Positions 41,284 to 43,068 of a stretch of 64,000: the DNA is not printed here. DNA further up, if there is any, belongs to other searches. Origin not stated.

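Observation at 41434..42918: Second orphan (494 aa) with an RN-x5-H motif, HEPN/Abi_C-like, opposite orientation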

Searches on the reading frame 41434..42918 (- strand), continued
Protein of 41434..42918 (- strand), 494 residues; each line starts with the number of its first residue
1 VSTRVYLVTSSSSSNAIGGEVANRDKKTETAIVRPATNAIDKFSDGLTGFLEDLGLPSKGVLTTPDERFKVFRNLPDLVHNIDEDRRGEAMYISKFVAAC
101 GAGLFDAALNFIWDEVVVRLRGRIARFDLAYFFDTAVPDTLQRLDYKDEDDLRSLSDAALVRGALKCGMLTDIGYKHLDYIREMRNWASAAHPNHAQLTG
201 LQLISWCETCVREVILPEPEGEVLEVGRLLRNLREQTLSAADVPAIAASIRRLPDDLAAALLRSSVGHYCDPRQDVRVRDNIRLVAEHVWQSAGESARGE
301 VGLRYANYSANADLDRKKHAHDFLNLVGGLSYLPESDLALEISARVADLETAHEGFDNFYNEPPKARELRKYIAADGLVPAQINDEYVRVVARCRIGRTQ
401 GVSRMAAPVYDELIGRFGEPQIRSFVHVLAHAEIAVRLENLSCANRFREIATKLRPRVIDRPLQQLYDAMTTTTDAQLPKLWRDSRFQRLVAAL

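Call 34: list_cluster_members(proteins=[P0099, P0058, P0116, P0109, P0068, P0001])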
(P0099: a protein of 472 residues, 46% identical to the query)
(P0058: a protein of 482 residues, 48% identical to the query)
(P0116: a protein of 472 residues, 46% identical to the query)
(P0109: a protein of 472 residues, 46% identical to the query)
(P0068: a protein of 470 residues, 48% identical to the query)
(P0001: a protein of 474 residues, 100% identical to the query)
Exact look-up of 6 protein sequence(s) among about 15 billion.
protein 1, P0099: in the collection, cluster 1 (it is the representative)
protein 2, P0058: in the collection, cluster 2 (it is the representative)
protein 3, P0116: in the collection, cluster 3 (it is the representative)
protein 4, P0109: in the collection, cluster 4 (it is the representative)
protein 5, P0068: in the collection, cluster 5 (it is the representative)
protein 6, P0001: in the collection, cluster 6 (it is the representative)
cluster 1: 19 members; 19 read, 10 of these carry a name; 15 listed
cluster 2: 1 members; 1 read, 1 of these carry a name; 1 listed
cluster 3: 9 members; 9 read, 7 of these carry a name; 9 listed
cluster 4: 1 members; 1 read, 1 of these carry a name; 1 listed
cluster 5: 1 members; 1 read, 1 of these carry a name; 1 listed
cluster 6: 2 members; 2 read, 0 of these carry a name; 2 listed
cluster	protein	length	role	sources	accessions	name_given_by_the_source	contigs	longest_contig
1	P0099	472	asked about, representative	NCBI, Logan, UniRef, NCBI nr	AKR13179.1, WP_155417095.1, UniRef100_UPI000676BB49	hypothetical protein AC241_31495 (plasmid) [Bacillus thuringiensis] | hypothetical protein n=1 Tax=Bacillus thuringiensis TaxID=1428 RepID=UPI000676BB49 | hypothetical protein [Bacillus thuringiensis]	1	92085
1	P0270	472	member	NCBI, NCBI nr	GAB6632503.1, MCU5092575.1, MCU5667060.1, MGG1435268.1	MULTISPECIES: hypothetical protein [Bacillus cereus group]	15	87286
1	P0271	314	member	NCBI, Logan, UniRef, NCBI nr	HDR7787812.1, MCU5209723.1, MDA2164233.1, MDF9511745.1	hypothetical protein COJ60_28260 [Bacillus cereus] | hypothetical protein n=1 Tax=Bacillus TaxID=1386 RepID=UPI000BF5595A | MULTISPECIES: hypothetical protein [Bacillus cereus group]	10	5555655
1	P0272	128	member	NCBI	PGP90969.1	hypothetical protein COA10_31775, partial [Bacillus cereus]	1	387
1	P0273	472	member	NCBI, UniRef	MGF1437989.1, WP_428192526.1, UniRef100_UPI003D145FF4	hypothetical protein ACQUW6_27690 [Bacillus thuringiensis] | hypothetical protein n=1 Tax=Bacillus thuringiensis TaxID=1428 RepID=UPI003D145FF4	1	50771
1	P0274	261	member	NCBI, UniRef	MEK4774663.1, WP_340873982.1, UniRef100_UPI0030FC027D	hypothetical protein MKY31_31000 [Bacillus sp. FSL M8-0139] | hypothetical protein n=1 Tax=Bacillus sp. FSL M8-0139 TaxID=2921613 RepID=UPI0030FC027D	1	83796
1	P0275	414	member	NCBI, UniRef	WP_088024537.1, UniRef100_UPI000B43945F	hypothetical protein, partial [Bacillus mobilis] | hypothetical protein n=2 Tax=Bacillus TaxID=1386 RepID=UPI000B43945F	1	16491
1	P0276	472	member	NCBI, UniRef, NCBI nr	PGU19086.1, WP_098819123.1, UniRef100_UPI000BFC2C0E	hypothetical protein [Bacillus thuringiensis] | hypothetical protein n=1 Tax=Bacillus thuringiensis TaxID=1428 RepID=UPI000BFC2C0E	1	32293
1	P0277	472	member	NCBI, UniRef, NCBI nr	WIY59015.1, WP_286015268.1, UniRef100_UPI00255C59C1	hypothetical protein [Bacillus arachidis] | hypothetical protein n=1 Tax=Bacillus arachidis TaxID=2819290 RepID=UPI00255C59C1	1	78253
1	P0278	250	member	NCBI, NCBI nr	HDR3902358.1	TPA: hypothetical protein QCO88_005011, partial [Bacillus cereus] | hypothetical protein [Bacillus cereus]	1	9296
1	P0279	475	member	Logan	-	-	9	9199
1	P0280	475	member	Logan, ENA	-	-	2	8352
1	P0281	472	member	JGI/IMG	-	-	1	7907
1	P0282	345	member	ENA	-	-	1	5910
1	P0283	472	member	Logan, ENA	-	-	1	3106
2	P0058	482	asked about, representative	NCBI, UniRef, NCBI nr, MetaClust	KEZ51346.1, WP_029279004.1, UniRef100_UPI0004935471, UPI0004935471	hypothetical protein [Metabacillus indicus] | hypothetical protein n=1 Tax=Metabacillus indicus TaxID=246786 RepID=UPI0004935471 | status=active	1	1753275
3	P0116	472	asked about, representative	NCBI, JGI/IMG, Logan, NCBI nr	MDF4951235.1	hypothetical protein P3580_21565 [Vibrio parahaemolyticus] | hypothetical protein | hypothetical protein [Vibrio parahaemolyticus]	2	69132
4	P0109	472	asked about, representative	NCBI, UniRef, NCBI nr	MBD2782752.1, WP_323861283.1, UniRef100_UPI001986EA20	hypothetical protein [Xenorhabdus szentirmaii] | hypothetical protein n=1 Tax=Xenorhabdus szentirmaii TaxID=290112 RepID=UPI001986EA20 | hypothetical protein [Xenorhabdus sp. 38]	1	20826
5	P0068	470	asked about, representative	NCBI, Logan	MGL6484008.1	hypothetical protein ACSZNY_12615 [Aeromonas caviae]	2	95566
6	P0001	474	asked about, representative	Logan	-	-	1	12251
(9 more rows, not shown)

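Call 36: search_dna_similar(query=window:41434-42918:-, collection=phages, mode=protein, max_rows=25)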
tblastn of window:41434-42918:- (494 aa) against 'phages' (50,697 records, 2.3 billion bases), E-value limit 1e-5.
No match.

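Call 37: search_dna_similar(query=window:41434-42918:-, collection=plasmids, mode=protein, max_rows=25)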
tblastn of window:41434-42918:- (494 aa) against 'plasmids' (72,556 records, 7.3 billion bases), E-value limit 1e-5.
Records with a match: 89; places in all: 99; records where one place covers at least 80% of the query: 85.
Best place of each record, by identity: <60% 89.
By first word of the organism name: Escherichia 25; Klebsiella 12; Clostridium 11; Shigella 11; Streptomyces 10; Bacillus 3; Rhodococcus 3; Sinorhizobium 2; Enterobacter 2; Rhizobium 2; and 8 more.
By predicted mobility (MOB-suite, as given by PLSDB): conjugative 50; non-mobilizable 31; mobilizable 8.
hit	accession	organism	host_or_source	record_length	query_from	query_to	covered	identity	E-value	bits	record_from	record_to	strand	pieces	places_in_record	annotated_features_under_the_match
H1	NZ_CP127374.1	Bacillus arachidis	bacterial isolate,rhizosphere soil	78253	34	494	93%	46.5%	3e-136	441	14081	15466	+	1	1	hypothetical protein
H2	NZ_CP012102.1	Bacillus thuringiensis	whole organism,soil sample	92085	34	494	93%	45.9%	4e-134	435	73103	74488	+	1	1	hypothetical protein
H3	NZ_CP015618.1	Acinetobacter schindleri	cell culture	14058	33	489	93%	43.5%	1e-123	405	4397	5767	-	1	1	hypothetical protein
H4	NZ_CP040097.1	Pantoea sp. SO10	whole organism,soil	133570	41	491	91%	43.7%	4e-126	412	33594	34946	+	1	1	hypothetical protein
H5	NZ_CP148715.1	Clostridium perfringens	Dog,single cell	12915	36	494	93%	39.7%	1e-116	384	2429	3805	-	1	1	hypothetical protein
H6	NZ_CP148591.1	Clostridium perfringens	-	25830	36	494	93%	39.7%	1e-116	384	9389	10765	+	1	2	hypothetical protein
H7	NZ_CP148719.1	Clostridium perfringens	Dog,single cell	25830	36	494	93%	39.7%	1e-116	384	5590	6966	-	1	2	hypothetical protein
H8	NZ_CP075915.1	Clostridium perfringens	sludge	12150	36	494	93%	39.7%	2e-116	384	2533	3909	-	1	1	hypothetical protein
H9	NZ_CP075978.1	Clostridium perfringens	Feces, FP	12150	36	494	93%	39.7%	2e-116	384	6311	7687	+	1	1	hypothetical protein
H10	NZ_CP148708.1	Clostridium perfringens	Dog,single cell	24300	36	494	93%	39.7%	2e-116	384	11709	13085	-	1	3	hypothetical protein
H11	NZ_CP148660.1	Clostridium perfringens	-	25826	36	494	93%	39.4%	2e-115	381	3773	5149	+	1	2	hypothetical protein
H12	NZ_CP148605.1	Clostridium perfringens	-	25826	36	494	93%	39.4%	2e-115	381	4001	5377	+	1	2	hypothetical protein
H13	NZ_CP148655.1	Clostridium perfringens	Homo sapiens,single cell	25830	36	494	93%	39.4%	2e-115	381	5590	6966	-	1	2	hypothetical protein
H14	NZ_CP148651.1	Clostridium perfringens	Homo sapiens,single cell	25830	36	494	93%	39.4%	2e-115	381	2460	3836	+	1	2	hypothetical protein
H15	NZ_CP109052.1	Streptomyces subrutilus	-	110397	43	486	90%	38.6%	3e-86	296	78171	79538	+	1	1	hypothetical protein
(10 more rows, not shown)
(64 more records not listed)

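Call 38: search_dna_similar(query=window:41434-42918:-, collection=plasmids, mode=protein, max_rows=60, rows=spread)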
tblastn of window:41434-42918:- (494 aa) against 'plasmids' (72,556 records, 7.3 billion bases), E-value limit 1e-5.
Records with a match: 89; places in all: 99; records where one place covers at least 80% of the query: 85.
Best place of each record, by identity: <60% 89.
By first word of the organism name: Escherichia 25; Klebsiella 12; Clostridium 11; Shigella 11; Streptomyces 10; Bacillus 3; Rhodococcus 3; Sinorhizobium 2; Enterobacter 2; Rhizobium 2; and 8 more.
By predicted mobility (MOB-suite, as given by PLSDB): conjugative 50; non-mobilizable 31; mobilizable 8.
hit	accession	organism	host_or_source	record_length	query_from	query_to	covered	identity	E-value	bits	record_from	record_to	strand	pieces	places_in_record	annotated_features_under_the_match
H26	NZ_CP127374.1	Bacillus arachidis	bacterial isolate,rhizosphere soil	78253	34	494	93%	46.5%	3e-136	441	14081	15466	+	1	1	hypothetical protein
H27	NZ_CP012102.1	Bacillus thuringiensis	whole organism,soil sample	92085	34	494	93%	45.9%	4e-134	435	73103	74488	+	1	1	hypothetical protein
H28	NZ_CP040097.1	Pantoea sp. SO10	whole organism,soil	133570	41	491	91%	43.7%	4e-126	412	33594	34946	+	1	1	hypothetical protein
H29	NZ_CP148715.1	Clostridium perfringens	Dog,single cell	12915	36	494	93%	39.7%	1e-116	384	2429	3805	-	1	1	hypothetical protein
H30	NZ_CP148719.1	Clostridium perfringens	Dog,single cell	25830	36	494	93%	39.7%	1e-116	384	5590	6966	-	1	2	hypothetical protein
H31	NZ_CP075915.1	Clostridium perfringens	sludge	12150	36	494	93%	39.7%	2e-116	384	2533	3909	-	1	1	hypothetical protein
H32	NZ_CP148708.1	Clostridium perfringens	Dog,single cell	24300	36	494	93%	39.7%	2e-116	384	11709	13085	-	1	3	hypothetical protein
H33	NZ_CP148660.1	Clostridium perfringens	-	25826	36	494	93%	39.4%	2e-115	381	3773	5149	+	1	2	hypothetical protein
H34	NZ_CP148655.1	Clostridium perfringens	Homo sapiens,single cell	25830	36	494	93%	39.4%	2e-115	381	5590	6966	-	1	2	hypothetical protein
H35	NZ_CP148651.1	Clostridium perfringens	Homo sapiens,single cell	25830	36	494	93%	39.4%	2e-115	381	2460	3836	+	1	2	hypothetical protein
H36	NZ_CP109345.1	Streptomyces sp. NBC_01579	-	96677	20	492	96%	35.5%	6e-70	249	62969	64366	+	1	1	hypothetical protein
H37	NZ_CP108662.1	Streptomyces anulatus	-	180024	35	492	93%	36.7%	2e-77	271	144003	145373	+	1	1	hypothetical protein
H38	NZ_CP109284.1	Streptomyces anulatus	-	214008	35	492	93%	36.7%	2e-77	271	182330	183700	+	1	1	hypothetical protein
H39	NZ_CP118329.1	Rhodococcus sp. DK17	pure culture,crude oil-contaminated soil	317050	55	474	85%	39.3%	1e-87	301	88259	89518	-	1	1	hypothetical protein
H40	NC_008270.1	Rhodococcus jostii RHA1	-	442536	55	474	85%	39.3%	1e-87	301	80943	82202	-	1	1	hypothetical protein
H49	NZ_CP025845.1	Escherichia coli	Homo sapiens,stool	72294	25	491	95%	29.3%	2e-66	239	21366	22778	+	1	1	hypothetical protein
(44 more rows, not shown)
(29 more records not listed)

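Call 41: get_annotated_region(hit=H49, flank=8000)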
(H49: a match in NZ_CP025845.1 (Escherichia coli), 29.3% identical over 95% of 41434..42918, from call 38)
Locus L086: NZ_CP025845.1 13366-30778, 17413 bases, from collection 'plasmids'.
description: Escherichia coli strain 720632 plasmid p720632_72, complete sequence
organism: Escherichia coli (NCBI taxid 562)
taxonomy: Bacteria; Pseudomonadota; Gammaproteobacteria; Enterobacterales; Enterobacteriaceae; Escherichia; Escherichia coli
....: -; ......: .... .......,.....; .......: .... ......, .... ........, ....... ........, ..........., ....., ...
typing (MOB-suite, as given by PLSDB): conjugative; replicon IncFIB; relaxase MOBC; mating-pair formation MPF_T
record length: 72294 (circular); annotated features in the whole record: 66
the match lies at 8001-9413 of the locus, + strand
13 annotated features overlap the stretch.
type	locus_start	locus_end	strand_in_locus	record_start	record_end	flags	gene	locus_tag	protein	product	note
CDS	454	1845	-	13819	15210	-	-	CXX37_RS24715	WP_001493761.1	ISKra4-like element ISKpn19 family transposase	GO:0006313 - DNA transposition [Evidence IEA]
CDS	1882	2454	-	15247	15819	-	-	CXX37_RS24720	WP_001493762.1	recombinase family protein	GO:0006310 - DNA recombination [Evidence IEA]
CDS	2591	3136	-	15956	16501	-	-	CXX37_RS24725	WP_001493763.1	plasmid pRiA4b ORF-3 family protein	-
CDS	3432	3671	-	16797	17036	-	relB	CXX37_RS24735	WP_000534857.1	type II toxin-antitoxin system antitoxin RelB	-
CDS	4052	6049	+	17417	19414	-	betT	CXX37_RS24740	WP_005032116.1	choline BCCT transporter BetT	GO:0071705 - nitrogen compound transport [Evidence IEA]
CDS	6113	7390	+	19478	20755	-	-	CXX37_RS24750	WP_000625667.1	DUF2254 domain-containing protein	-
CDS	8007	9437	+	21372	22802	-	-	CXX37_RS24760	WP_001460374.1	hypothetical protein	-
CDS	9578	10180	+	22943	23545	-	-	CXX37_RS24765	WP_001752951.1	site-specific integrase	GO:0015074 - DNA integration [Evidence IEA]; GO:0006310 - DNA recombination [Evidence IEA]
CDS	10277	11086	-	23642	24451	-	-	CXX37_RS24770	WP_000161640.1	hypothetical protein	-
CDS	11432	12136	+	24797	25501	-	-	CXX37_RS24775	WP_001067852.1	IS6-like element IS26 family transposase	GO:0006313 - DNA transposition [Evidence IEA]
CDS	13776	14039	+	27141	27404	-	-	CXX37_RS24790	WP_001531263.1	hypothetical protein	-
CDS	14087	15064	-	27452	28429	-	-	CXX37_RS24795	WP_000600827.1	tyrosine-type recombinase/integrase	GO:0015074 - DNA integration [Evidence IEA]; GO:0006310 - DNA recombination [Evidence IEA]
CDS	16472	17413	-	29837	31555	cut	-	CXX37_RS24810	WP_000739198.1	hybrid sensor histidine kinase/response regulator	GO:0000160 - phosphorelay signal transduction system [Evidence IEA]; GO:0007165 - signal transduction [Evidence IEA]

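Call 42: search_solved_structures(query=A1, max_evalue=10, show_alignments=3)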
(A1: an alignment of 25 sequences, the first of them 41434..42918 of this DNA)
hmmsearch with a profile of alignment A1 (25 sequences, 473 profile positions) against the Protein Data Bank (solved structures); distinct sequences matched with E-value up to 10: 4.
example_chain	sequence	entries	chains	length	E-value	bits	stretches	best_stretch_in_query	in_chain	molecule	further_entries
4eil_A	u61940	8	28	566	0.36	12.5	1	15-89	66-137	Bifunctional dihydrofolate reductase-thymidylate synthase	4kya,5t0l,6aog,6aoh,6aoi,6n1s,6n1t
4eck_A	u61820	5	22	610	0.43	12.3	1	15-89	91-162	Bifunctional dihydrofolate reductase-thymidylate synthase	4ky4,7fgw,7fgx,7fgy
5min_A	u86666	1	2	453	2.5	9.7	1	274-336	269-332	Quinoprotein glucose dehydrogenase B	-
1c9u_A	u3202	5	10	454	2.6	9.7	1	274-336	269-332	SOLUBLE QUINOPROTEIN GLUCOSE DEHYDROGENASE | PROTEIN (SOLUBLE QUINOPROTEIN GLUCOSE DEHYDROGENASE) | Quinoprotein glucose dehydrogenase B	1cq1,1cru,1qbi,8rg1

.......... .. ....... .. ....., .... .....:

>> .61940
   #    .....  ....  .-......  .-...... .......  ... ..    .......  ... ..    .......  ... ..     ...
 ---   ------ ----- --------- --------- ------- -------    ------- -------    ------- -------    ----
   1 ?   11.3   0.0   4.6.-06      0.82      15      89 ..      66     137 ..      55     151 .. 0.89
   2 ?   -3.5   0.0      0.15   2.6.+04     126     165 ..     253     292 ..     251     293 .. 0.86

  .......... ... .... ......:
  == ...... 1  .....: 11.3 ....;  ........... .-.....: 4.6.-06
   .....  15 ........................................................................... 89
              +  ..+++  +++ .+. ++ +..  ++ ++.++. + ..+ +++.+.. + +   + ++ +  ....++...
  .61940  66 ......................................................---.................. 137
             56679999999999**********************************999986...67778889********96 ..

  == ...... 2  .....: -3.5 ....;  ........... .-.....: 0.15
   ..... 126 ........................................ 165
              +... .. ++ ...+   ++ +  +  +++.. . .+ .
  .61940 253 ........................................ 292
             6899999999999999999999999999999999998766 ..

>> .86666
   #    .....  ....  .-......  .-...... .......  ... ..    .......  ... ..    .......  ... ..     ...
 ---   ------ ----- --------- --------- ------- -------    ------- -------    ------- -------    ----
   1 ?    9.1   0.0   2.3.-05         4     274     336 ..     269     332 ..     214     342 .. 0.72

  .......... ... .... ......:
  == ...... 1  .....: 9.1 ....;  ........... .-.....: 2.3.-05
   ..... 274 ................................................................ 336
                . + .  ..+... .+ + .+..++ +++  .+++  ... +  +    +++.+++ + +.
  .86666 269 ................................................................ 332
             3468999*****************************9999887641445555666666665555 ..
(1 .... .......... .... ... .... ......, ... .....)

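Call 62: find_encoding_contigs(protein=P0090, flank=8000, max_places=3)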
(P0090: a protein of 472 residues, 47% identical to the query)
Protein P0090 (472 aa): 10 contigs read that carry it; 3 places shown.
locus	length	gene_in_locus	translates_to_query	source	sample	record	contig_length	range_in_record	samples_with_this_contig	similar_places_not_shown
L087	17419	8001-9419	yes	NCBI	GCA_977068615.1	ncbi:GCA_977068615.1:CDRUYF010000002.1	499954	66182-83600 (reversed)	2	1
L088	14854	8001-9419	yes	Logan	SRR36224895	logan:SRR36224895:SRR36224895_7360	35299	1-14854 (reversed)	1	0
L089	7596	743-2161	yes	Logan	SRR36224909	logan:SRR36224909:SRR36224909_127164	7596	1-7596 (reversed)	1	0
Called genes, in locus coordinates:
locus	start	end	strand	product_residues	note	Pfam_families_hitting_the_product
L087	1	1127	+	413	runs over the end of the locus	PF03432:Relaxase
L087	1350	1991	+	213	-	PF15947:DUF4755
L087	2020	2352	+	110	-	-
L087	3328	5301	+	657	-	PF02463:SMC_N, PF13476:AAA_23 (weak), PF13304:AAA_21 (weak)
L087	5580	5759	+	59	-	-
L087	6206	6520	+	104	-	-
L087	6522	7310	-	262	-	PF13988:DUF4225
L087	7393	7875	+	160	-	PF05638:T6SS_HCP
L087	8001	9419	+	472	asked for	-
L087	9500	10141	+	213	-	-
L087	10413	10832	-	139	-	-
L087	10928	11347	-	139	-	-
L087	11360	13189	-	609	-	-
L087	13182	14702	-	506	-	PF00589:Phage_integrase (faint)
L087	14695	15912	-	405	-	PF00589:Phage_integrase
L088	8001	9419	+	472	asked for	-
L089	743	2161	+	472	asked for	-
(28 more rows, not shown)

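Call 63: find_encoding_contigs(protein=P0113, flank=8000, max_places=2)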
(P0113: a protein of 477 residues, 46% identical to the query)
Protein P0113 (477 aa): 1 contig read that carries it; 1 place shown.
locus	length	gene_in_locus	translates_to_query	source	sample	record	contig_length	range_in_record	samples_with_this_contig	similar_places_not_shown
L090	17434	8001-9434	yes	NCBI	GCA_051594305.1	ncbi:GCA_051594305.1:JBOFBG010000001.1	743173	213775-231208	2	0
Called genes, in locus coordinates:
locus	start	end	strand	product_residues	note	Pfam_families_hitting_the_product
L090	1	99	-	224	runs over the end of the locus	PF10646:Germane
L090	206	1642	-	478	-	PF07833:Cu_amine_oxidN1, PF11741:AMIN, PF01520:Amidase_3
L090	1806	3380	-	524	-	PF07833:Cu_amine_oxidN1, PF11741:AMIN, PF01520:Amidase_3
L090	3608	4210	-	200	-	PF00694:Aconitase_C, PF27512:LeuD, PF27434:LeuD_C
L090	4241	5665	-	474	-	PF00330:Aconitase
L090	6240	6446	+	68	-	-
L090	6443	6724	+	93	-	-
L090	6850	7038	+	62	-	PF07927:HicA_toxin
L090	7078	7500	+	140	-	PF15970:HicB-like_2 (weak), PF15919:HicB_lk_antitox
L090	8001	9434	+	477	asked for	-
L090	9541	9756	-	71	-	PF04531:Phage_holin_1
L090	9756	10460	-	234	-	PF02557:VanY, PF13539:Peptidase_M15_4, PF07833:Cu_amine_oxidN1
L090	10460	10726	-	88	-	PF16079:Phage_holin_5_2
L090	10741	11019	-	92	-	-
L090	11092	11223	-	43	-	PF09693:Phage_XkdX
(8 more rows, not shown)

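Call 64: find_encoding_contigs(protein=P0050, flank=8000, max_places=2)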
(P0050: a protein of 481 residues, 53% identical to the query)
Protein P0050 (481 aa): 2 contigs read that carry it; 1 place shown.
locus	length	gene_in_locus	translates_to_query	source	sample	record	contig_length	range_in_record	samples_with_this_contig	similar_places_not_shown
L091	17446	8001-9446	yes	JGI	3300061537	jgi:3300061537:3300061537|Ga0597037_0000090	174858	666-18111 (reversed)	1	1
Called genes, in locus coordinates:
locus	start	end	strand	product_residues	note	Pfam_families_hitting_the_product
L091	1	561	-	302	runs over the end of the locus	PF00535:Glycos_transf_2, PF13641:Glyco_tranf_2_3 (weak), PF13632:Glyco_trans_2_3 (weak)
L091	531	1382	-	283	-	PF01522:Polysacc_deac_1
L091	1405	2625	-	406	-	PF01070:FMN_dh, PF00478:IMPDH (weak)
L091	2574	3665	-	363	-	PF00067:p450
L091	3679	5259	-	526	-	PF00501:AMP-binding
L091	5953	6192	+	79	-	-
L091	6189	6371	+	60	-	PF11848:DUF3368 (weak)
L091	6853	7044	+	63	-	-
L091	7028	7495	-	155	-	-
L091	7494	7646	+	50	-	-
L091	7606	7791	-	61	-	-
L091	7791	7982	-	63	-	-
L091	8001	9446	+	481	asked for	-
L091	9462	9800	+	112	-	-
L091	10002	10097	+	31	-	-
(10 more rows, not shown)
